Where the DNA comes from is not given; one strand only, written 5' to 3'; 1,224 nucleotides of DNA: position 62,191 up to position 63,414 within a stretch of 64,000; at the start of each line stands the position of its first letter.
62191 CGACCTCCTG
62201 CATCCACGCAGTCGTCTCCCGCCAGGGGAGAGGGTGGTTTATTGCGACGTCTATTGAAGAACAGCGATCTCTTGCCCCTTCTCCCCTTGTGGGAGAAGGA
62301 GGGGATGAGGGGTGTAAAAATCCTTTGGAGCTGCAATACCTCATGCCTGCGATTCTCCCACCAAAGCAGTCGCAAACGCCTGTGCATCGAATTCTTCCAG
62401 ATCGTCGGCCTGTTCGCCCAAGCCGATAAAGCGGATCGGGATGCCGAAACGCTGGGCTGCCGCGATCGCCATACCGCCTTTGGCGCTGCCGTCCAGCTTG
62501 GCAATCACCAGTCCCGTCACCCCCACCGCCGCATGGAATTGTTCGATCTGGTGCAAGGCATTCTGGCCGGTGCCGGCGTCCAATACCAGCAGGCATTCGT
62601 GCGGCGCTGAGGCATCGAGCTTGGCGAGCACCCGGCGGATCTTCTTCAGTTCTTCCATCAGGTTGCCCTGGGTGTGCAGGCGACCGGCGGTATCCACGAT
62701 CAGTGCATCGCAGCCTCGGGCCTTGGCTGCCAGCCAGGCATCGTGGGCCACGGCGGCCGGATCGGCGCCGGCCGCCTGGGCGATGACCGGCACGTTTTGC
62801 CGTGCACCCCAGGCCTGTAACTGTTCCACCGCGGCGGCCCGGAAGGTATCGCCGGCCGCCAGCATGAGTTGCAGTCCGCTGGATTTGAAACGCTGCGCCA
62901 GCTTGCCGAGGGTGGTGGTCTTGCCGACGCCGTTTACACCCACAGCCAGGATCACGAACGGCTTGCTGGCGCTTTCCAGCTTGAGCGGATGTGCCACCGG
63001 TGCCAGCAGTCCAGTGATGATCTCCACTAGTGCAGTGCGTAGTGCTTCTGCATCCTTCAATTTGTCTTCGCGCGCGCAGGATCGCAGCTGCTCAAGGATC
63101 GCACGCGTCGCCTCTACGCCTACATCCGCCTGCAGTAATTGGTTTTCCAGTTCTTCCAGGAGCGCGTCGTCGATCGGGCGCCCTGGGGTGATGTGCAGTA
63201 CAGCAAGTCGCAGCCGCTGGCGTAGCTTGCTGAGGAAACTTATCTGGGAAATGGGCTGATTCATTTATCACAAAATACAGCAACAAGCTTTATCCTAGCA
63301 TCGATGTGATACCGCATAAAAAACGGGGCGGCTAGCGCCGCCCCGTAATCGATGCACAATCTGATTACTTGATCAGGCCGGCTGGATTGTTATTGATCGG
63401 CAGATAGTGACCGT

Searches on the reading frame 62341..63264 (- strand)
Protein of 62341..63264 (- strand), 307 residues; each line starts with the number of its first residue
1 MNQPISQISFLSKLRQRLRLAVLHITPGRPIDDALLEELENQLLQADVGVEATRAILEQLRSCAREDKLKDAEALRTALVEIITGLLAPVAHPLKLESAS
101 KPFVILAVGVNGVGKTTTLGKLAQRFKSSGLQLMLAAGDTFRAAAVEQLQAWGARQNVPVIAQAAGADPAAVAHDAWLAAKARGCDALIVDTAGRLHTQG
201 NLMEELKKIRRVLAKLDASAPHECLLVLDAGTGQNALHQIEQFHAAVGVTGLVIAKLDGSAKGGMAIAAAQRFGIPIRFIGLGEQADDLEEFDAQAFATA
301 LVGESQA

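Call 74: search_protein_families(library=pfam, proteins=[window:62341-63264:-], max_evalue=0.00001)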
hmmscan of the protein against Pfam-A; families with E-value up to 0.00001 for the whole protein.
window:62341-63264:- (307 aa): 2 families
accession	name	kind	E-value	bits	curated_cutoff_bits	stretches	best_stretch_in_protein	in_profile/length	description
PF00448.28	SRP54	-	7.7e-73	244.8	22.7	1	102-302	1-195/196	SRP54-type protein, GTPase domain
PF02881.24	SRP54_N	-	2.2e-12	47.4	22.4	1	16-81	3-73/75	SRP54-type protein, helical bundle domain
